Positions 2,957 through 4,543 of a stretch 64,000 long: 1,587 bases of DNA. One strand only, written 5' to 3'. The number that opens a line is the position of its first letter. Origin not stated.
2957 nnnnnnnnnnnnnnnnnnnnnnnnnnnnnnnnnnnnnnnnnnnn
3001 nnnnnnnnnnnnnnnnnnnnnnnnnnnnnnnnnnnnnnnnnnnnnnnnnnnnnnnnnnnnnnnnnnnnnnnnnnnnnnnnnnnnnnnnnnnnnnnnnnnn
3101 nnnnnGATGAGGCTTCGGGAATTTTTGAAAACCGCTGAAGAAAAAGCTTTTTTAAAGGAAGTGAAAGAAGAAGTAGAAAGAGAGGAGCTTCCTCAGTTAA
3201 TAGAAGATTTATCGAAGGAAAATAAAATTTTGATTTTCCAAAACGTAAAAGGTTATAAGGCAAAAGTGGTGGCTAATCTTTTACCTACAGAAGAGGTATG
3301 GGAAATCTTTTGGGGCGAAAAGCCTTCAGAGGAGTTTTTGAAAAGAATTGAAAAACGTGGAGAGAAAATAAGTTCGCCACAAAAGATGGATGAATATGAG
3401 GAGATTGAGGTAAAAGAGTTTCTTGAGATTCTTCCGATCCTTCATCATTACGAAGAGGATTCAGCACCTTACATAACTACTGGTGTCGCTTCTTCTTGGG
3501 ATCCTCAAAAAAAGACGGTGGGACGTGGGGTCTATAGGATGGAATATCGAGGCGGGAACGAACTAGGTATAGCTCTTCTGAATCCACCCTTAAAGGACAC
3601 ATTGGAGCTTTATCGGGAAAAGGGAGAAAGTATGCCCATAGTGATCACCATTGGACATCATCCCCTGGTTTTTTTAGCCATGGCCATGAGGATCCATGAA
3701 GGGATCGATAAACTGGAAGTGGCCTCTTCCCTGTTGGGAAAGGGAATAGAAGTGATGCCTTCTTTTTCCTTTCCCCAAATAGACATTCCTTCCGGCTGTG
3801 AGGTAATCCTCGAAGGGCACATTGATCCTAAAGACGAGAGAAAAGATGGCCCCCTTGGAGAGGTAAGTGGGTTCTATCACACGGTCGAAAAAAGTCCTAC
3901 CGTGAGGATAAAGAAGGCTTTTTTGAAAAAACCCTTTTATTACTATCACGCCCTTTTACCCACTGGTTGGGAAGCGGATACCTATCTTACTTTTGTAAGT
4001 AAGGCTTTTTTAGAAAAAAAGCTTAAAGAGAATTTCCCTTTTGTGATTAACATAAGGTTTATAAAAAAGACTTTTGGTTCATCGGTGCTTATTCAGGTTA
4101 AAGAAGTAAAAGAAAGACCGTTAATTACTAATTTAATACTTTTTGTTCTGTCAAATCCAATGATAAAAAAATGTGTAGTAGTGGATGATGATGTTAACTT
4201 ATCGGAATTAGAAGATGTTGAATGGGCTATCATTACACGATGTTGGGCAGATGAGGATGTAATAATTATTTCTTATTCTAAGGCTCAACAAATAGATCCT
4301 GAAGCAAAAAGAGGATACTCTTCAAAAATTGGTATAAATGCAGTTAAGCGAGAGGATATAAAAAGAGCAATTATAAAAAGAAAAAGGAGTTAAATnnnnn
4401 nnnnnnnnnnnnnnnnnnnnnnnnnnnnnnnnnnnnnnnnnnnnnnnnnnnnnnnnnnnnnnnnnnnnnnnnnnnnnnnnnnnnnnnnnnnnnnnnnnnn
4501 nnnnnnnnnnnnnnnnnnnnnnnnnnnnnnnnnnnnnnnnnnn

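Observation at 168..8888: Self-contained prFMN module: three UbiD paralogs, UbiX, riboflavin kinase and type-2 IPP isomerase in one gene string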

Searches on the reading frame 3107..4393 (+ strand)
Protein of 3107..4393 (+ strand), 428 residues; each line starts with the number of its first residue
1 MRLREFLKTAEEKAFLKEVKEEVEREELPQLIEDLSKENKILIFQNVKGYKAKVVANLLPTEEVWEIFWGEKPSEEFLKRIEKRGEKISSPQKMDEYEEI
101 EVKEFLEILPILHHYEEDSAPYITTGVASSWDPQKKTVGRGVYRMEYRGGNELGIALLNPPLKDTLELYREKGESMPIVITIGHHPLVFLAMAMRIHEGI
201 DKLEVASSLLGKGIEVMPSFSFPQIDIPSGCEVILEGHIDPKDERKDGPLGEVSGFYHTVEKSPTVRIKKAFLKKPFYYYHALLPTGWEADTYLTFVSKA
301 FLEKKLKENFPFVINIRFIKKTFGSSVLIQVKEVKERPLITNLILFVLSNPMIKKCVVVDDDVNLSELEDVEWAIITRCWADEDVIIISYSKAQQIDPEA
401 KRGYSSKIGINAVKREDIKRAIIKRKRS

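Call 3: search_protein_families(library=pfam, proteins=[window:3107-4393:+], max_evalue=0.01)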
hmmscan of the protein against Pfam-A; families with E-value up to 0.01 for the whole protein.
window:3107-4393:+ (428 aa): 3 families
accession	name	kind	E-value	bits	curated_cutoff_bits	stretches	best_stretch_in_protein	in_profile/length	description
PF01977.22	UbiD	-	6.3e-41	140.3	23.3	1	105-283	22-201/206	3-octaprenyl-4-hydroxybenzoate carboxy-lyase Rift-related domain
PF20696.2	UbiD_C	-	4.7e-16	59.4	24.2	1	295-412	5-127/127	3-octaprenyl-4-hydroxybenzoate carboxy-lyase C-terminal domain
PF20695.2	UbiD_N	-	0.0001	22.8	24.3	1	11-76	5-69/78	3-octaprenyl-4-hydroxybenzoate carboxy-lyase N-terminal domain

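Call 4: search_protein_families(library=ncbifam, proteins=[window:3107-4393:+], max_evalue=0.01)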
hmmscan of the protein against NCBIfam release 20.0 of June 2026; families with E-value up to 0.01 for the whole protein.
window:3107-4393:+ (428 aa): 7 families
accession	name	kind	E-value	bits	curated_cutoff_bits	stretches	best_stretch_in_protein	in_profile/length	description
TIGR00148.1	TIGR00148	subfamily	1.4e-68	231.6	244.85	1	3-414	1-437/438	UbiD family decarboxylase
NF041204.1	VdcC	exception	9.1e-48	162.8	650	1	3-412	4-435/467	non-oxidative hydroxyarylic acid decarboxylases subunit C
TIGR03701.1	mena_SCO4490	equivalog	1.1e-40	139.7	495.9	2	105-397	128-422/433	menaquinone biosynthesis decarboxylase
NF008175.0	PRK10922.1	equivalog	4.5e-31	107.9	788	1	89-414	129-457/497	4-hydroxy-3-polyprenylbenzoate decarboxylase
TIGR02724.1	phenyl_P_beta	equivalog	1.8e-20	72.8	468.95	1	1-260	1-273/472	phenylphosphate carboxylase subunit beta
TIGR02723.1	phenyl_P_alpha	equivalog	3.7e-11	42.3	564.6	1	109-400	130-425/485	phenylphosphate carboxylase subunit alpha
NF041219.1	BagN_FevL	exception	8.1e-11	41.1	1000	1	167-259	208-299/502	bagremycin/ferroverdin biosynthesis UbiD family decarboxylase BagN/FevL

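Call 13: search_solved_structures(query=window:3107-4393:+, max_evalue=1e-10)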
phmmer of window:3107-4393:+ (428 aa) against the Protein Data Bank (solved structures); distinct sequences matched with E-value up to 1e-10: 13.
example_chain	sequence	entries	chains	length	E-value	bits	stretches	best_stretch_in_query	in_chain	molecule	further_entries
6h6v_A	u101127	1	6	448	1.4e-46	162.2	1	3-413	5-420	3-polyprenyl-4-hydroxybenzoate decarboxylase and related decarboxylases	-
6h6x_B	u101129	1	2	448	6.8e-46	160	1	3-413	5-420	3-polyprenyl-4-hydroxybenzoate decarboxylase and related decarboxylases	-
7ae4_A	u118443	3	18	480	2.3e-33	118.7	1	3-411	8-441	Phenolic acid decarboxylase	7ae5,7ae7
2idb_A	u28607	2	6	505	6.2e-28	100.8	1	106-414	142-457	3-octaprenyl-4-hydroxybenzoate carboxy-lyase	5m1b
5m1c_A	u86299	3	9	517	6.9e-28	100.7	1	106-414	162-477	3-octaprenyl-4-hydroxybenzoate carboxy-lyase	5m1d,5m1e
7p9q_A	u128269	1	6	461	5.4e-20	74.7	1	106-414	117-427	AnInD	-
7pda_A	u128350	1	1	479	1.2e-18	70.2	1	37-399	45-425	UbiD family decarboxylase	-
5o3m_A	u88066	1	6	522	5.2e-14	54.9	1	107-414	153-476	Protocatechuate decarboxylase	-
5ny5_A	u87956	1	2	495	6.3e-13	51.4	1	105-414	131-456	3,4-dihydroxybenzoate decarboxylase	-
5o3n_A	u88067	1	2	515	7.1e-13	51.2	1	105-414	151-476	3,4-dihydroxybenzoate decarboxylase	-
6da6_A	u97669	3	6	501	2.2e-11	46.3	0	110-257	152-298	UbiD-like decarboxylase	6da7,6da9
8oeh_A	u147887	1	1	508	4e-11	45.4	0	107-385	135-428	Ferulic acid decarboxylase 1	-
7nf0_A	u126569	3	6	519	6.2e-11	44.8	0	106-285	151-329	Ferulic acid decarboxylase 1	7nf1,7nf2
